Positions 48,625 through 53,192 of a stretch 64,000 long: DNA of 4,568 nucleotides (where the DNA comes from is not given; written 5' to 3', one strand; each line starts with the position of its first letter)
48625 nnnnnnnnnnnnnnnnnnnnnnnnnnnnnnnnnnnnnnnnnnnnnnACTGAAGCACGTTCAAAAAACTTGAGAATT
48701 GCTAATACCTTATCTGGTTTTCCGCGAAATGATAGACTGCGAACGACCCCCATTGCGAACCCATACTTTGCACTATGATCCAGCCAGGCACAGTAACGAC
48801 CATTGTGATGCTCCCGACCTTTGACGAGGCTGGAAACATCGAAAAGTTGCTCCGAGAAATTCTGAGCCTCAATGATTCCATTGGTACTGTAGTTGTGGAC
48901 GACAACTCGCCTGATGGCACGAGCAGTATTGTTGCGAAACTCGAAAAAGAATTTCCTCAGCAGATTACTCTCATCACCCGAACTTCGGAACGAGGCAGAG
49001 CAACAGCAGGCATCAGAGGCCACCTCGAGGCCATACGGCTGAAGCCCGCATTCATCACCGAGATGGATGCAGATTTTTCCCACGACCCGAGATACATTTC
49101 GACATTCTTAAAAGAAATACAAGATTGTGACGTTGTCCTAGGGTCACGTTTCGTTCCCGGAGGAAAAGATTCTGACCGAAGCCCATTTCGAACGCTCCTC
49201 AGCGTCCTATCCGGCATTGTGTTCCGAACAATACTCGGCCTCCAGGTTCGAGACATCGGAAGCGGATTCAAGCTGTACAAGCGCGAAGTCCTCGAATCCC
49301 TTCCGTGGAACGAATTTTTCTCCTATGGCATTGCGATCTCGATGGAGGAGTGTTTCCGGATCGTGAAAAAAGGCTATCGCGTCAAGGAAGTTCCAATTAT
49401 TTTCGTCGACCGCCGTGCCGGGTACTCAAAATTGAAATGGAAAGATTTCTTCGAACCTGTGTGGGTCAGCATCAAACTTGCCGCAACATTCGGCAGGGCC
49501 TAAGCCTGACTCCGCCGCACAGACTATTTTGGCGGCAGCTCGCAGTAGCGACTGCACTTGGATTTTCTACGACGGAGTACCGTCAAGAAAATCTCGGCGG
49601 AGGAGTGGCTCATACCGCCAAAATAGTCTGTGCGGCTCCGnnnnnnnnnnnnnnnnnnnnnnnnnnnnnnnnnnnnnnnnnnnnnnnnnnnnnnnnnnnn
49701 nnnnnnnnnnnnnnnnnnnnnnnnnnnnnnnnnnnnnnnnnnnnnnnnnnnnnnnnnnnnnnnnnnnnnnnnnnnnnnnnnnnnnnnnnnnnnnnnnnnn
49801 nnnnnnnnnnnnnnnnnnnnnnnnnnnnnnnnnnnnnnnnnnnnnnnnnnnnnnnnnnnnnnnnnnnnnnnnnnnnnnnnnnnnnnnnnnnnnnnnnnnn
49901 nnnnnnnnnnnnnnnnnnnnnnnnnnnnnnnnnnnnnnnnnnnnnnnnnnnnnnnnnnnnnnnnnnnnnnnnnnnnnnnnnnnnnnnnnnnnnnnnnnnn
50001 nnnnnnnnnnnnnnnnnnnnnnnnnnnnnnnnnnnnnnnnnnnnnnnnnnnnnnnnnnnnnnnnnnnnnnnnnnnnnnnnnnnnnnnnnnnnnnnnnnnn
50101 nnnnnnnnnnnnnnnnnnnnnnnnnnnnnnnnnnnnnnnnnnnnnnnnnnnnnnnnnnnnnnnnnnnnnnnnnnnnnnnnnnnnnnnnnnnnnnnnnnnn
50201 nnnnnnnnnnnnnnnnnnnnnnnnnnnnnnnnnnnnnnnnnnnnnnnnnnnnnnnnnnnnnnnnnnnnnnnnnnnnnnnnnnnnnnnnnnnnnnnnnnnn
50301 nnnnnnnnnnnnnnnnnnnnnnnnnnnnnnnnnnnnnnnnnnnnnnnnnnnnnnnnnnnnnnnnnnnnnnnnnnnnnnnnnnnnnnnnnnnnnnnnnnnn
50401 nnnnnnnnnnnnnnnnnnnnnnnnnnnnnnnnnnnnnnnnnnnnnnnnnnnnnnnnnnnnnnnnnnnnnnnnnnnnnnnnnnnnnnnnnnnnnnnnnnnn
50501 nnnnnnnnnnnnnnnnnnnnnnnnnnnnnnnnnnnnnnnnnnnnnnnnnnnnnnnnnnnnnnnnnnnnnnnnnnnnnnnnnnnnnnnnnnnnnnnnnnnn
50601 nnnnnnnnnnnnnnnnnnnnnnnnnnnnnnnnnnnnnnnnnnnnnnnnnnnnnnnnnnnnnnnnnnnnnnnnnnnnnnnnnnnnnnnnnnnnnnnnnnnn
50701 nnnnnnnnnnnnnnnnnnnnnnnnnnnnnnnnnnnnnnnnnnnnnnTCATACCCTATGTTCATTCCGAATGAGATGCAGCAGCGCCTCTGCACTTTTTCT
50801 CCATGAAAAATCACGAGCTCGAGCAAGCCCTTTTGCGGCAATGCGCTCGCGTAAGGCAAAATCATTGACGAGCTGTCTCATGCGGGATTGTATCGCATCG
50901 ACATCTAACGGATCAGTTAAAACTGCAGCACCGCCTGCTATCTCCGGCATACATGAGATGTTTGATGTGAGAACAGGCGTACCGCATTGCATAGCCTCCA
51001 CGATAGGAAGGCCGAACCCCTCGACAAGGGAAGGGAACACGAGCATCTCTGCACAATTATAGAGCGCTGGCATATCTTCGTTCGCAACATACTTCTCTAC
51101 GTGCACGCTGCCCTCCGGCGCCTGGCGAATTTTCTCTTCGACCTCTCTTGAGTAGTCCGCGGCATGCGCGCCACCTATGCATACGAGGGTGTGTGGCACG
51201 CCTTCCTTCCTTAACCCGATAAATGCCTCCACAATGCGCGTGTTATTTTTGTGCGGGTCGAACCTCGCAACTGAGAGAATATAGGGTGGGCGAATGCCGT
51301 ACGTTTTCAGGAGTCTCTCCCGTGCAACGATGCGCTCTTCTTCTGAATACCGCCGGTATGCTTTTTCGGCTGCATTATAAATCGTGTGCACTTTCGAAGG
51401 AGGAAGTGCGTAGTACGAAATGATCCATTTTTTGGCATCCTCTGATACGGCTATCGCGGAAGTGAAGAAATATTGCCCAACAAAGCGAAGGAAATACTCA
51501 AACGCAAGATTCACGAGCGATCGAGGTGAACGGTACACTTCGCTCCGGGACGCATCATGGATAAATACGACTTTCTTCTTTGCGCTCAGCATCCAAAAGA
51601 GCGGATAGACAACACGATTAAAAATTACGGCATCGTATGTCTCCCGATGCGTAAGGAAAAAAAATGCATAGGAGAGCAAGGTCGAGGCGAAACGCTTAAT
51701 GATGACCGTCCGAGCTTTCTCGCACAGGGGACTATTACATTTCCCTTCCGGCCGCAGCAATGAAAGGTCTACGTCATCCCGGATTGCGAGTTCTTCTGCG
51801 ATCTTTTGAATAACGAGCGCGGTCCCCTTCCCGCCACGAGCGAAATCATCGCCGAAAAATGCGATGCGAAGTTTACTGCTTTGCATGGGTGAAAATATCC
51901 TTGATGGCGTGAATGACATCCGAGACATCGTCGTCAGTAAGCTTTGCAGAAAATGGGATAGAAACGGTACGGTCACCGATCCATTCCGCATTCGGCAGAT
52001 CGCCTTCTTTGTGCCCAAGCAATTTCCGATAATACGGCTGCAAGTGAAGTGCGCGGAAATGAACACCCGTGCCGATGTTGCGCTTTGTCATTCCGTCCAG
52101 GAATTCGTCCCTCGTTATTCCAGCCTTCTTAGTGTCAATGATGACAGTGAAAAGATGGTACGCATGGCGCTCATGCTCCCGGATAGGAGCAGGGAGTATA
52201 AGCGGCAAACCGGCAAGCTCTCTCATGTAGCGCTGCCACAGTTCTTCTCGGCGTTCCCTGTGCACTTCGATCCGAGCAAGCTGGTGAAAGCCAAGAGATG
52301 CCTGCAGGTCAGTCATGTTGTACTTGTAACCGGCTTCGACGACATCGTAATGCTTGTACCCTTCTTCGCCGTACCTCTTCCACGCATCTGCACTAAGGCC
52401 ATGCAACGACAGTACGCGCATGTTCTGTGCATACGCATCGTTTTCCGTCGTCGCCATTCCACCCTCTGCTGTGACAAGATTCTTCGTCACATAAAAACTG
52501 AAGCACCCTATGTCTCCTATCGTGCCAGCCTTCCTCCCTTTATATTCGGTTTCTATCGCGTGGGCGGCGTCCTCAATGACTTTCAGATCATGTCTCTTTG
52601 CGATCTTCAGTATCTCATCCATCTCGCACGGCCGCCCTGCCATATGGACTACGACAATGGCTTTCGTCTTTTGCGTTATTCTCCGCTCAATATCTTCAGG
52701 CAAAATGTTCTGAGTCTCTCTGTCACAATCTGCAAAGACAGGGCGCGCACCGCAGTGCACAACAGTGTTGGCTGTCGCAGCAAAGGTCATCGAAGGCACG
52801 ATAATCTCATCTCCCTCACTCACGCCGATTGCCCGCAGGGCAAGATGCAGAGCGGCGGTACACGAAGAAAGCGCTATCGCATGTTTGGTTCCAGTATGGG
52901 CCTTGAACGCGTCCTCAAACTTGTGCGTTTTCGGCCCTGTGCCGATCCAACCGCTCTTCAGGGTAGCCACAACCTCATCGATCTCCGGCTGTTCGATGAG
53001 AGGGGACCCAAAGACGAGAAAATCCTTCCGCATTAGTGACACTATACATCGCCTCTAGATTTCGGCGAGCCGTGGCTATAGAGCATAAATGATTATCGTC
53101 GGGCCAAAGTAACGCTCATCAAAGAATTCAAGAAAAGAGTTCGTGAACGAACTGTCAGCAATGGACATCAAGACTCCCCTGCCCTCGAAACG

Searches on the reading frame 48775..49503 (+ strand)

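Call 47: search_protein_families(library=pfam, proteins=[window:48775-49503:+], max_evalue=0.0001)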
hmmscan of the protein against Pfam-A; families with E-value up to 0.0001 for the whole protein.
window:48775-49503:+ (242 aa): 2 families
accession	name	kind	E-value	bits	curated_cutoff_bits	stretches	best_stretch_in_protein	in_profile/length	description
PF00535.33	Glycos_transf_2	-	8.5e-19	68.5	23.3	1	11-175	2-166/168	Glycosyl transferase family 2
PF13641.12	Glyco_tranf_2_3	-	2.4e-06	28.2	27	1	10-113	4-109/230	Glycosyltransferase like family 2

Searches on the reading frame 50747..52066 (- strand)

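Call 10: search_protein_families(library=pfam, proteins=[window:50747-52066:-], max_evalue=0.001)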
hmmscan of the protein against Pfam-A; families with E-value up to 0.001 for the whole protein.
window:50747-52066:- (439 aa): 5 families
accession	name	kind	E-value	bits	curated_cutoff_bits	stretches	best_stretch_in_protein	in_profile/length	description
PF00534.26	Glycos_transf_1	-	4.2e-27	95.2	26.4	1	260-413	15-169/172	Glycosyl transferases group 1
PF13692.12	Glyco_trans_1_4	-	3.1e-23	83.1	27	1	261-402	2-142/142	Glycosyl transferases group 1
PF20706.3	GT4-conflict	-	7.1e-12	45.4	26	1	259-371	196-314/385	Family 4 Glycosyltransferase in conflict systems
PF13439.12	Glyco_transf_4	-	1.5e-07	32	28.5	1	135-232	64-165/170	Glycosyltransferase Family 4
PF13524.12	Glyco_trans_1_2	-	4.3e-07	30.4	25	1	300-430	22-143/144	Glycosyl transferase-like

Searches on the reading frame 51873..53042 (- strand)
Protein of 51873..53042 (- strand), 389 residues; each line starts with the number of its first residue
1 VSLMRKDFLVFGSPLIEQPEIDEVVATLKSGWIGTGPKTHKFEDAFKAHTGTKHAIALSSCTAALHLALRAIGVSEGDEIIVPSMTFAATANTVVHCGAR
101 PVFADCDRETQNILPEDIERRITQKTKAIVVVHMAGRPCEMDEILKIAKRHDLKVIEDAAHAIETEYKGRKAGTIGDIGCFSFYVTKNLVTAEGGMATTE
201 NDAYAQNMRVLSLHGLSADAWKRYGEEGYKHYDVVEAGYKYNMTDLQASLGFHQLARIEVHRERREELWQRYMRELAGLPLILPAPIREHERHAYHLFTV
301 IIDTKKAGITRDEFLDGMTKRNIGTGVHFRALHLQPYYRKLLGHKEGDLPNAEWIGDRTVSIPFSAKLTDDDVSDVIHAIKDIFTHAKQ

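Call 47: search_protein_families(library=pfam, proteins=[window:51873-53042:-], max_evalue=0.0001)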
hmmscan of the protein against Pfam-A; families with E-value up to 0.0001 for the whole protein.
window:51873-53042:- (389 aa): 5 families
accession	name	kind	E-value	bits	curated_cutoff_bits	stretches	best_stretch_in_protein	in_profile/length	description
PF01041.23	DegT_DnrJ_EryC1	-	7.7e-133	443.6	19.8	1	16-380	3-359/360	DegT/DnrJ/EryC1/StrS aminotransferase family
PF00155.27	Aminotran_1_2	-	2.5e-09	37.2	19.7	1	42-162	47-189/361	Aminotransferase class I and II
PF01212.27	Beta_elim_lyase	-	3e-07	30.5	27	1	34-202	29-214/288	Beta-eliminating lyase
PF01053.26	Cys_Met_Meta_PP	-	2.6e-06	26.7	27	1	37-159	52-174/381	Cys/Met metabolism PLP-dependent enzyme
PF00266.25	Aminotran_5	-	5.1e-05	22.9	21.5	1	54-164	63-181/371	Aminotransferase class-V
